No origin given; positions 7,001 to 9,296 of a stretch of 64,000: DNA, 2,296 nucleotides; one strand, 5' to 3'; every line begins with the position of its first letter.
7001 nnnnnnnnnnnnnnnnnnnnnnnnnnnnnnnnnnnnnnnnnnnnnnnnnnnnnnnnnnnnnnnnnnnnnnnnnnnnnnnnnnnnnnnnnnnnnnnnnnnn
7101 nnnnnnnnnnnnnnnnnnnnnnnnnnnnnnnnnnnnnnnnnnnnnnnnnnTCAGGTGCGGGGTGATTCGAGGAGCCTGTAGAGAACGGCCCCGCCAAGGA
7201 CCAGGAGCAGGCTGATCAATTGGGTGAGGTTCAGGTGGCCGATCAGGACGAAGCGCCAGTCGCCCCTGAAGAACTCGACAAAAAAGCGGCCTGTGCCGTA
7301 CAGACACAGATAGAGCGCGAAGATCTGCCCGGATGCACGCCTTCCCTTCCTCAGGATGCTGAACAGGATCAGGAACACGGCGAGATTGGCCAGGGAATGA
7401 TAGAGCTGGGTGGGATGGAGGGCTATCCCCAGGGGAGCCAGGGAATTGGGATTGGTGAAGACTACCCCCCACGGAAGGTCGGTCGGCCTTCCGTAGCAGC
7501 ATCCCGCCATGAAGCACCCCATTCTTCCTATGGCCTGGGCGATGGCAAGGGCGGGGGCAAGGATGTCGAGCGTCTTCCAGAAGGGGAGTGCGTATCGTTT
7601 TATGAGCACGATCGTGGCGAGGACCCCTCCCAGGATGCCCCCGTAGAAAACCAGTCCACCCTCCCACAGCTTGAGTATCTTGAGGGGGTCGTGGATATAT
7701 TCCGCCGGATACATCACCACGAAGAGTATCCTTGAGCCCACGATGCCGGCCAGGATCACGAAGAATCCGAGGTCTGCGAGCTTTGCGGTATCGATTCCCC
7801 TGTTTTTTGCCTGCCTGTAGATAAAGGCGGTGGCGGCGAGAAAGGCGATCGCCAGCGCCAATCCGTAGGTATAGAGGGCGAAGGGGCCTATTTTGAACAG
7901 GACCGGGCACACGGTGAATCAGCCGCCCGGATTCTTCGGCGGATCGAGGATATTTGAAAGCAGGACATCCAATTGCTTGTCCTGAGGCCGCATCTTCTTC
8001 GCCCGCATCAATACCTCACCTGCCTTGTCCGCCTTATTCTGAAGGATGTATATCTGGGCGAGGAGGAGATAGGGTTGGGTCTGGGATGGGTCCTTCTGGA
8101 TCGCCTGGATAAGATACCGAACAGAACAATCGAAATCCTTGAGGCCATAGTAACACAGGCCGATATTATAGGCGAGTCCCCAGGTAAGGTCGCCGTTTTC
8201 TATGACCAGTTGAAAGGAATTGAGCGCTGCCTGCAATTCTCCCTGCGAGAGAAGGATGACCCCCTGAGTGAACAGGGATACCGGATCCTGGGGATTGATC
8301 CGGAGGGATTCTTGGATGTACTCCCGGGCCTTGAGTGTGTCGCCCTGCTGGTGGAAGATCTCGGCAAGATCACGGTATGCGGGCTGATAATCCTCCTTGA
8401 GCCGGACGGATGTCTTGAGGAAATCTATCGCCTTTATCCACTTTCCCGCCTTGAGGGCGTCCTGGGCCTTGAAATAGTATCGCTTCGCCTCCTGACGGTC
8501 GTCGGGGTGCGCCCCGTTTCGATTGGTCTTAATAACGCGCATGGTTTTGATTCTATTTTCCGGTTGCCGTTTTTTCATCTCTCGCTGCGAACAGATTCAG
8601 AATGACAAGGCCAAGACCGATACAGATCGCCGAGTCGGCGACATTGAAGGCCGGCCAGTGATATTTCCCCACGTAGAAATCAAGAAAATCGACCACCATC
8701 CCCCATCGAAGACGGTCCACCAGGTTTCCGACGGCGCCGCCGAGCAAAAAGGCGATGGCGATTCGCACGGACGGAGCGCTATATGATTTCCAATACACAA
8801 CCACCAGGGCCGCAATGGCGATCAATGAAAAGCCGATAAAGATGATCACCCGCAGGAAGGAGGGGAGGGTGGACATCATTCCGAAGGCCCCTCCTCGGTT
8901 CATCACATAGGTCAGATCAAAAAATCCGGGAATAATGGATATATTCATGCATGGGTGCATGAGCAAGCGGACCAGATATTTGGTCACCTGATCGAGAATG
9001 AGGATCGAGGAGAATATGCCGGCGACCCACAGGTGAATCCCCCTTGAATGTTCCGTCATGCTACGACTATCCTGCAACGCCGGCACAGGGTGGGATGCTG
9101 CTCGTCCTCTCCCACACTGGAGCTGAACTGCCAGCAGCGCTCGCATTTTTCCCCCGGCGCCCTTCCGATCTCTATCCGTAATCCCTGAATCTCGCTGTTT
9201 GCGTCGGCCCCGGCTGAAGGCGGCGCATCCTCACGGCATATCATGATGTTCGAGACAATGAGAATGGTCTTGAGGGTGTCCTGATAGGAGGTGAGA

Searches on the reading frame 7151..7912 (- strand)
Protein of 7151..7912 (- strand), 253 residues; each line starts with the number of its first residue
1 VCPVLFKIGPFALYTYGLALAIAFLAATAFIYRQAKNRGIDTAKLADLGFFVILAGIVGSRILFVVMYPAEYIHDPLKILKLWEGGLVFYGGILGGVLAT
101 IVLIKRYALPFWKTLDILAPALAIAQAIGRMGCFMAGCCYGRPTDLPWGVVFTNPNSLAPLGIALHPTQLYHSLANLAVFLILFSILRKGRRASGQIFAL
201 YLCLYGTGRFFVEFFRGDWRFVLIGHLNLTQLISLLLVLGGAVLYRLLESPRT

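Call 7: search_protein_families(library=pfam, proteins=[window:7151-7912:-], max_evalue=0.01)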
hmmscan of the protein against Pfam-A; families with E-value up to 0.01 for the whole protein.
window:7151-7912:- (253 aa): 1 family
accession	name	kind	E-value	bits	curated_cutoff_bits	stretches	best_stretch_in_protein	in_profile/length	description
PF01790.23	LGT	-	1.7e-75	253.9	24.9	1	3-245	1-238/240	Prolipoprotein diacylglyceryl transferase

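Call 11: find_related_loci(query=window:7151-7912:-, collection=genome_contigs, flank=10000)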
Query window:7151-7912:- (253 aa) in genome_contigs; peptide patterns used: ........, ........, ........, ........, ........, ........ (x = any residue, [..] = any of these).
110 stretches matched a pattern; 45 encode a relative of the query (tblastn E <= 1e-3); 45 distinct loci.
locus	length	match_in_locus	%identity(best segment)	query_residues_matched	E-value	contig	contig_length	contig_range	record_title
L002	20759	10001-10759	92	1-253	4e-139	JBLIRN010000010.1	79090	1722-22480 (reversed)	MAG: bacterium isolate MG2_202303_bin_136 MG2_202303_bin_136_scaffold_10, whole genome shotgun sequence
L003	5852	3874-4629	45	1-252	2e-71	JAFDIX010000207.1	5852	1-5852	MAG: Deltaproteobacteria bacterium isolate Meg22_24_Bin_103 Meg22_24_Bin_103_scaffold_31971, whole genome shotgun sequen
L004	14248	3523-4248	48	3-244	5e-68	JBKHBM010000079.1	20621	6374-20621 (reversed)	MAG: Desulfatibacillaceae bacterium isolate D1M01_5 NODE_3710_length_20621_cov_8.885831, whole genome shotgun sequence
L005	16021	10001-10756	44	1-245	8e-59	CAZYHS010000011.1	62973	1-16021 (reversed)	MAG TPA_asm: uncultured Pseudomonadota bacterium isolate SRP263991_co7_362 genome assembly, contig: NODE_397_length_6297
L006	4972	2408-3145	40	1-244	5e-54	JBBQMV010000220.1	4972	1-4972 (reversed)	MAG: Bdellovibrionia bacterium isolate Co_metawrap_363 Cmw_363_k141_1110668_length_4972_cov_7.0000, whole genome shotgun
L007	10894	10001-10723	40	1-238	1e-51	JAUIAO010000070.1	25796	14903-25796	MAG: Bacteroidia bacterium isolate 5_bin.51 NODE_1549_length_25796_cov_2.349916, whole genome shotgun sequence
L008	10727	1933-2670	40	1-238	9e-49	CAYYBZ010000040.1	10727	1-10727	MAG TPA_asm: uncultured Oligoflexia bacterium isolate SRP141376_co3_426 genome assembly, contig: NODE_16932_length_10727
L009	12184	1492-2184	41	5-239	8e-49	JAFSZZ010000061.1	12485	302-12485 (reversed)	MAG: Lachnospiraceae bacterium isolate RGIG3628 Goat_Rumen.Co__c772192, whole genome shotgun sequence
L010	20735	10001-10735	42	1-245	3e-47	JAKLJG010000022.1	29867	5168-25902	MAG: Cyclobacteriaceae bacterium isolate MAG.276 MAG.276-NODE_22_length_29867_cov_4.492581, whole genome shotgun sequenc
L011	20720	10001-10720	38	1-238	3e-47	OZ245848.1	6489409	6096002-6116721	MAG: Cyclobacteriaceae bacterium isolate 4f14cf30-a4a4-4afd-b09a-0799c42c363f genome assembly, chromosome: 1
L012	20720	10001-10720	38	1-238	2e-47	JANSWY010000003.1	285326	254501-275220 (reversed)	MAG: bacterium isolate bin.11 k141_811423_length_285326_cov_12.0000, whole genome shotgun sequence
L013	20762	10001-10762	37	1-252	2e-46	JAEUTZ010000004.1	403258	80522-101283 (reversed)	MAG: Cyclobacteriaceae bacterium isolate new MAG-342 k141_3829283, whole genome shotgun sequence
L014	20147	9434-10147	38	1-237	8e-46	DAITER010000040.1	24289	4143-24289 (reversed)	MAG TPA_asm: Cyclobacteriaceae bacterium isolate CTOTU1241 NODE_1066_length_24289_cov_9.981349, whole genome shotgun seq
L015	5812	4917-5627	38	16-250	1e-45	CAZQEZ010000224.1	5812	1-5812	MAG TPA_asm: uncultured Roseivirgaceae bacterium isolate binchicken_co8_351 genome assembly, contig: NODE_27614_length_5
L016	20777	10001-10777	37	1-253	4e-45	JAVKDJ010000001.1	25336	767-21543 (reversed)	MAG: Cyclobacteriaceae bacterium isolate F3-SA18-10 k141_309, whole genome shotgun sequence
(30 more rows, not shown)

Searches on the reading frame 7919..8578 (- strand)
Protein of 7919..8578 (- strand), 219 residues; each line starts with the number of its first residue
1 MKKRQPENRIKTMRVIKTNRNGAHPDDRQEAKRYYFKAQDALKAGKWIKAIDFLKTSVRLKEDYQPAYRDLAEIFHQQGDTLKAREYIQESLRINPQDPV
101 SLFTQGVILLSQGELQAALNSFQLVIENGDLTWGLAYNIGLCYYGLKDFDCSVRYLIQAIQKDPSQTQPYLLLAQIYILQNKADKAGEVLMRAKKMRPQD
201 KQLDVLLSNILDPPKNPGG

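Call 7: search_protein_families(library=pfam, proteins=[window:7919-8578:-], max_evalue=0.01)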
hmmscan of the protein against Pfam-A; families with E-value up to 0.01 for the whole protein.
window:7919-8578:- (219 aa): 24 families
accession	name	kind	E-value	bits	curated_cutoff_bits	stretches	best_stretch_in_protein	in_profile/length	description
PF07719.23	TPR_2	-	2.5e-20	71.3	27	1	67-98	3-34/34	Tetratricopeptide repeat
PF00515.34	TPR_1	-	1.7e-17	62.8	27.8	1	67-98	3-34/34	Tetratricopeptide repeat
PF13181.12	TPR_8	-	3.1e-16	58.5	25.7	2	169-200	3-34/34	Tetratricopeptide repeat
PF14559.12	TPR_19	-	7.9e-15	55.4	25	2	148-206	6-64/68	Tetratricopeptide repeat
PF13432.12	TPR_16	-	1e-14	55.1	32.7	1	37-99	3-65/65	Tetratricopeptide repeat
PF13424.12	TPR_12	-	1.3e-12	48.2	30.1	1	67-127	5-73/77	Tetratricopeptide repeat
PF13431.12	TPR_17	-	4.6e-12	45.6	24.4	1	88-119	2-33/34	Tetratricopeptide repeat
PF13428.12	TPR_14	-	1.1e-10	41.6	23.5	1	67-100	3-36/44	Tetratricopeptide repeat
PF13371.12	TPR_9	-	2e-10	41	35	2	73-127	3-57/73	Tetratricopeptide repeat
PF12895.13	ANAPC3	-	4.1e-09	37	27.2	0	26-69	18-60/82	Anaphase-promoting complex, cyclosome, subunit 3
PF25062.1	ARM_TT21_N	-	8.8e-09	35.9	40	1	84-203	13-137/222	Tetratricopeptide repeat protein 21 N-terminal ARM repeat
PF23914.1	TPR_CcmH_CycH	-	4.1e-08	33.6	42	1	158-211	41-94/158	Cytochrome c-type biogenesis protein H TPR domain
PF13176.12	TPR_7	-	6.1e-08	32.6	27.9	0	69-99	3-35/36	Tetratricopeptide repeat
PF13414.12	TPR_11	-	2.2e-07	30.9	26.8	0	44-79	7-42/42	TPR repeat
PF13174.12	TPR_6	-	2.5e-07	31.3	26.3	0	137-164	4-31/33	Tetratricopeptide repeat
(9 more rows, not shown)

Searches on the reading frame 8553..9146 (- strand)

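Call 7: search_protein_families(library=pfam, proteins=[window:8553-9146:-], max_evalue=0.01)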
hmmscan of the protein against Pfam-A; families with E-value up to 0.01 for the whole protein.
window:8553-9146:- (197 aa): 1 family
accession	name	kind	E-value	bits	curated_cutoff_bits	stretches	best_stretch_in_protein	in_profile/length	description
PF01252.23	Peptidase_A8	-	3.7e-39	134.6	25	1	46-186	3-141/142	Signal peptidase (SPase) II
